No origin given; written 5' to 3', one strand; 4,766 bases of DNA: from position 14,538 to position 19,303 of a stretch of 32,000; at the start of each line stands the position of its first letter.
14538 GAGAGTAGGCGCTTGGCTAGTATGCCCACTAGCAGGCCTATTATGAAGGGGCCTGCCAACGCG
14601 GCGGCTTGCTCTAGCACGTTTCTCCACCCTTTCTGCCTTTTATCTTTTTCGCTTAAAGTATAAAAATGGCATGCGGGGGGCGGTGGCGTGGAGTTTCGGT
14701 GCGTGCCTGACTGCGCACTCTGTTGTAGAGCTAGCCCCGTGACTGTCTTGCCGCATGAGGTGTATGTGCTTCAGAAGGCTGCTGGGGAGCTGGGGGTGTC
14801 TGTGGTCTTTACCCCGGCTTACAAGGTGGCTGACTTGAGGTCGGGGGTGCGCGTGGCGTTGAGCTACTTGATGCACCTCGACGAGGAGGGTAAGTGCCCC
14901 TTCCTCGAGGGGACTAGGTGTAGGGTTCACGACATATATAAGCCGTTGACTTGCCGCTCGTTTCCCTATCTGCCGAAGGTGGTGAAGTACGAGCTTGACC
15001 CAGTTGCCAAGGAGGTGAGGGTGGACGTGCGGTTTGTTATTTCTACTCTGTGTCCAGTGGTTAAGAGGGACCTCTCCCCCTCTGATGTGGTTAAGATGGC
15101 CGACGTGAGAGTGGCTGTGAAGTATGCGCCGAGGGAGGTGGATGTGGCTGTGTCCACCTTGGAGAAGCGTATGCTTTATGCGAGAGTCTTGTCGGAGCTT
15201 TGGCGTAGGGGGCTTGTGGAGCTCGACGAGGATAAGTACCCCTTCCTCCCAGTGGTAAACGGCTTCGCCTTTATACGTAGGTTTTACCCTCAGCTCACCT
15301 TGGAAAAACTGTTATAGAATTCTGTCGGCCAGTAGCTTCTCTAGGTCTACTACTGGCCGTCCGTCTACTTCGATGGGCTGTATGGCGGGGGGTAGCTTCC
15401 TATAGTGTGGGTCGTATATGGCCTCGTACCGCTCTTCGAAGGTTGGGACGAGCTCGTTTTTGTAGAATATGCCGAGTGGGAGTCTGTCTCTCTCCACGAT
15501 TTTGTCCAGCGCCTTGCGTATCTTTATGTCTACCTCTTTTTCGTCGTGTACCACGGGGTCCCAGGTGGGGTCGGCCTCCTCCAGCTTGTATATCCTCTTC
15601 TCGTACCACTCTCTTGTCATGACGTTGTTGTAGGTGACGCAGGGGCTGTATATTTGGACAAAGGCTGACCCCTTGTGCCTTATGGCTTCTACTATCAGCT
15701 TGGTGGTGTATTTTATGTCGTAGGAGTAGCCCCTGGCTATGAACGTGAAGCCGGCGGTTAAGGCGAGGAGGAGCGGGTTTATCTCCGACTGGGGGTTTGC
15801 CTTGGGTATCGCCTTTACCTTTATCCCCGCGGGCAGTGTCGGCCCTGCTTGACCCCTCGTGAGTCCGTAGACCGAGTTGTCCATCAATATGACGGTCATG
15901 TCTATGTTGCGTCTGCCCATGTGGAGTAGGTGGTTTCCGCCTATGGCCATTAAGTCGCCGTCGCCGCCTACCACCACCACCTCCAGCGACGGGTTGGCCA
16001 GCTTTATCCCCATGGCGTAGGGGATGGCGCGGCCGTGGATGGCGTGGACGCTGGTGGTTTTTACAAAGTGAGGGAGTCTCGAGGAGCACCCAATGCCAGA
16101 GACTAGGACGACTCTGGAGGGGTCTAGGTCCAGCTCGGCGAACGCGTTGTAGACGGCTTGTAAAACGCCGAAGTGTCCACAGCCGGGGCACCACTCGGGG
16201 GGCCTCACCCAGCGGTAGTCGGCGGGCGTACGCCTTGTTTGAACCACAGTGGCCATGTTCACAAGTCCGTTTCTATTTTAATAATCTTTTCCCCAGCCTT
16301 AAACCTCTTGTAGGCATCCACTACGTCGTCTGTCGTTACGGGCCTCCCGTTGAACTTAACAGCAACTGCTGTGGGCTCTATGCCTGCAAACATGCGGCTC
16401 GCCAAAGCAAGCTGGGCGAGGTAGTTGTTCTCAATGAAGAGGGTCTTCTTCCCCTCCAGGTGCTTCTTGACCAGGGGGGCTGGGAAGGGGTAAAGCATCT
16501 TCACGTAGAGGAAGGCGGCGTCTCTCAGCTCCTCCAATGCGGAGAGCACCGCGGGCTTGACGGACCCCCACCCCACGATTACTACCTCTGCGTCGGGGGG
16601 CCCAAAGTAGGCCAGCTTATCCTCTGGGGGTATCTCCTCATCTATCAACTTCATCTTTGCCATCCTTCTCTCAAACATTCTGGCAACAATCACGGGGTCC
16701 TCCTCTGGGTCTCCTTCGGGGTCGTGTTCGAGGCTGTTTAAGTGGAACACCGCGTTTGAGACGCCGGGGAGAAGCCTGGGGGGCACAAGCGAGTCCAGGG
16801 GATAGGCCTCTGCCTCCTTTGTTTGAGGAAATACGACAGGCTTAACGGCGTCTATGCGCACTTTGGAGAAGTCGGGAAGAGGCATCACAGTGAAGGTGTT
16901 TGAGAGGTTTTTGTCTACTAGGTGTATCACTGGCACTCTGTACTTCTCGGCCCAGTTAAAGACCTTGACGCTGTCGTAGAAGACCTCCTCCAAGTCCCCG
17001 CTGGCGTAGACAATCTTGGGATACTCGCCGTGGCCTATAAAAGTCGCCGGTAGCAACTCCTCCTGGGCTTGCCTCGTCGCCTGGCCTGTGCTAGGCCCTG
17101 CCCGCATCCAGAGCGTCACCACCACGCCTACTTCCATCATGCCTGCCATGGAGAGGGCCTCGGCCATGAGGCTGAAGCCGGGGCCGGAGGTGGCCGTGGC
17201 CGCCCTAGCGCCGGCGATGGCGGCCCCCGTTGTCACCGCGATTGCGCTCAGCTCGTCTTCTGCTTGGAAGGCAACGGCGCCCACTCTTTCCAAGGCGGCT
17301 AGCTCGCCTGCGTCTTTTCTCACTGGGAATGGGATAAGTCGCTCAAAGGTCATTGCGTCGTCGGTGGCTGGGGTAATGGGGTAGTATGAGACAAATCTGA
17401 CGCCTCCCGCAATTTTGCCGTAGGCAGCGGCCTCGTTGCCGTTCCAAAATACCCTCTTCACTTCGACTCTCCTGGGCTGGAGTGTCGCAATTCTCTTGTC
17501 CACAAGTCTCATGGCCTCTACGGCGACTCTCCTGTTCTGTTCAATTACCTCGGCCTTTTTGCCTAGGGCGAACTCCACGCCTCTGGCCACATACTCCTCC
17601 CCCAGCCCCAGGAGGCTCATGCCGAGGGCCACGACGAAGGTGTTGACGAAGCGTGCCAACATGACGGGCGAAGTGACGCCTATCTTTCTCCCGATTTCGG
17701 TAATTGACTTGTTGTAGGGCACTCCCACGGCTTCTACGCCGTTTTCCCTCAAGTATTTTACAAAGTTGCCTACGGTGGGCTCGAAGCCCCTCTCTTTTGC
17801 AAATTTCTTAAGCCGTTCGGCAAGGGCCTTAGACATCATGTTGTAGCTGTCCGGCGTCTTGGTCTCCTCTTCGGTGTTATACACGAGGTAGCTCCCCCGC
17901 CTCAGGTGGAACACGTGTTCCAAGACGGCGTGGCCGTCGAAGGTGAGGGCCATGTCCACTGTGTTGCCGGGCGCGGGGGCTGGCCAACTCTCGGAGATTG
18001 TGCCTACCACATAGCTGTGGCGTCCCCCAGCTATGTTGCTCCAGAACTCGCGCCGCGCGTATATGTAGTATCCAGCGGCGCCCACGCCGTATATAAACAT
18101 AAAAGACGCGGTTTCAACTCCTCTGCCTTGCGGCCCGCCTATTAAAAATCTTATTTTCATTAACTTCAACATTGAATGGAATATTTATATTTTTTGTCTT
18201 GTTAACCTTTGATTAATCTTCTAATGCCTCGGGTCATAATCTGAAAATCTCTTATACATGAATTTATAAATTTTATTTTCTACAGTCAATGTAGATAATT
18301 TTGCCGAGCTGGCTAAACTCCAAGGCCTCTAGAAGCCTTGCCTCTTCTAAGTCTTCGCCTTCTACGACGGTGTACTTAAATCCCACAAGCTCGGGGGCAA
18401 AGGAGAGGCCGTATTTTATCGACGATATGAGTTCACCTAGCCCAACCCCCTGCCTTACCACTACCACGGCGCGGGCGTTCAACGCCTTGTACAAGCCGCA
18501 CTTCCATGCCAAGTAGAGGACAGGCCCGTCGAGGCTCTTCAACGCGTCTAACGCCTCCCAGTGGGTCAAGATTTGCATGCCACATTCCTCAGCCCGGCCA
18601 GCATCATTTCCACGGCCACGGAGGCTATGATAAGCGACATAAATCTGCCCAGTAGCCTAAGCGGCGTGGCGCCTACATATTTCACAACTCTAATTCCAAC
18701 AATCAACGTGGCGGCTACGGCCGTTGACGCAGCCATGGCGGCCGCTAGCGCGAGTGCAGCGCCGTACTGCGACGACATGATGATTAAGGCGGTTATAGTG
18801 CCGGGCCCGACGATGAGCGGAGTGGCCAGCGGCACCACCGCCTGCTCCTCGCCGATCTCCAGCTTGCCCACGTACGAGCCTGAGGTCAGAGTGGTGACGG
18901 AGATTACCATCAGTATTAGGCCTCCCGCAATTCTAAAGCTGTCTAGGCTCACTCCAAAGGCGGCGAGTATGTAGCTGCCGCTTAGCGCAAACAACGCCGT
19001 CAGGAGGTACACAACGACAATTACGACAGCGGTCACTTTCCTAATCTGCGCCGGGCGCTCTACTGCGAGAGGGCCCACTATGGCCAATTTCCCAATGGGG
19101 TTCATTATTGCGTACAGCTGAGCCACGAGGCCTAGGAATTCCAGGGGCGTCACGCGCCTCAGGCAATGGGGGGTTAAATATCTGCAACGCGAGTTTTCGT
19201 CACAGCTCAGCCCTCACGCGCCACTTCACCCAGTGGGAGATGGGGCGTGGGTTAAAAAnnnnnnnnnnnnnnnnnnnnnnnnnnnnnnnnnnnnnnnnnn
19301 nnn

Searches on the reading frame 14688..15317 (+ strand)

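Call 12: search_protein_families(library=pfam, proteins=[window:14688-15317:+], max_evalue=0.001)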
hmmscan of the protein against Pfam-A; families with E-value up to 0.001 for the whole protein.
window:14688-15317:+ (209 aa): 1 family
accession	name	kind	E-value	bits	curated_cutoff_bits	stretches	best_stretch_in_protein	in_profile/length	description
PF03692.20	CxxCxxCC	-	2.8e-06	28.4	23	1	5-95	2-72/85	Putative zinc- or iron-chelating domain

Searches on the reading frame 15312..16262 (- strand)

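Call 12: search_protein_families(library=pfam, proteins=[window:15312-16262:-], max_evalue=0.001)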
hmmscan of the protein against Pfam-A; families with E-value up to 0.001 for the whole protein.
window:15312-16262:- (316 aa): 2 families
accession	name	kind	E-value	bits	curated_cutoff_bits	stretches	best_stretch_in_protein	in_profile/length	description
PF02775.26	TPP_enzyme_C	-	3.2e-29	102.1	21.9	1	57-204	2-151/151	Thiamine pyrophosphate enzyme, C-terminal TPP binding domain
PF12367.13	PFO_beta_C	-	3.1e-21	75.6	24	1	208-282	1-64/66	Pyruvate ferredoxin oxidoreductase beta subunit C terminal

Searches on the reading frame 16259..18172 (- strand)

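Call 12: search_protein_families(library=pfam, proteins=[window:16259-18172:-], max_evalue=0.001)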
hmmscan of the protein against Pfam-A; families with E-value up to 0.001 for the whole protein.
window:16259-18172:- (637 aa): 3 families
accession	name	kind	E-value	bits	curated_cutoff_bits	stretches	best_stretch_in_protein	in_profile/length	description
PF01855.24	POR_N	-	5.5e-48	164.2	27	1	252-495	2-225/231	Pyruvate flavodoxin/ferredoxin oxidoreductase, thiamine diP-bdg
PF01558.24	POR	-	2.6e-26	93.3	27.4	1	16-221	2-172/173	Pyruvate ferredoxin/flavodoxin oxidoreductase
PF17147.9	PFOR_II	-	3e-05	24.8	27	1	528-616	1-101/102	Pyruvate:ferredoxin oxidoreductase core domain II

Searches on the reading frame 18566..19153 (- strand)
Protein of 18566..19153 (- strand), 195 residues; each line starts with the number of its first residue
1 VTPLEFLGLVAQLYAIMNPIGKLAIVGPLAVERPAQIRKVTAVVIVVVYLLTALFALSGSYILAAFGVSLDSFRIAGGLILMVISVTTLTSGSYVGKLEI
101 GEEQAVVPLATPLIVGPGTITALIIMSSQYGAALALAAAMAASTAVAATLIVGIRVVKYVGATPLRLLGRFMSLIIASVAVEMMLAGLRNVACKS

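Call 12: search_protein_families(library=pfam, proteins=[window:18566-19153:-], max_evalue=0.001)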
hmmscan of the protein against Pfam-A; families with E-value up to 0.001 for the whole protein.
window:18566-19153:- (195 aa): 1 family
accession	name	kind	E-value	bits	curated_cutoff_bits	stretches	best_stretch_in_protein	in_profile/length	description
PF01914.23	MarC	-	5.8e-31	107.9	23.9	1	9-191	7-202/203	MarC family integral membrane protein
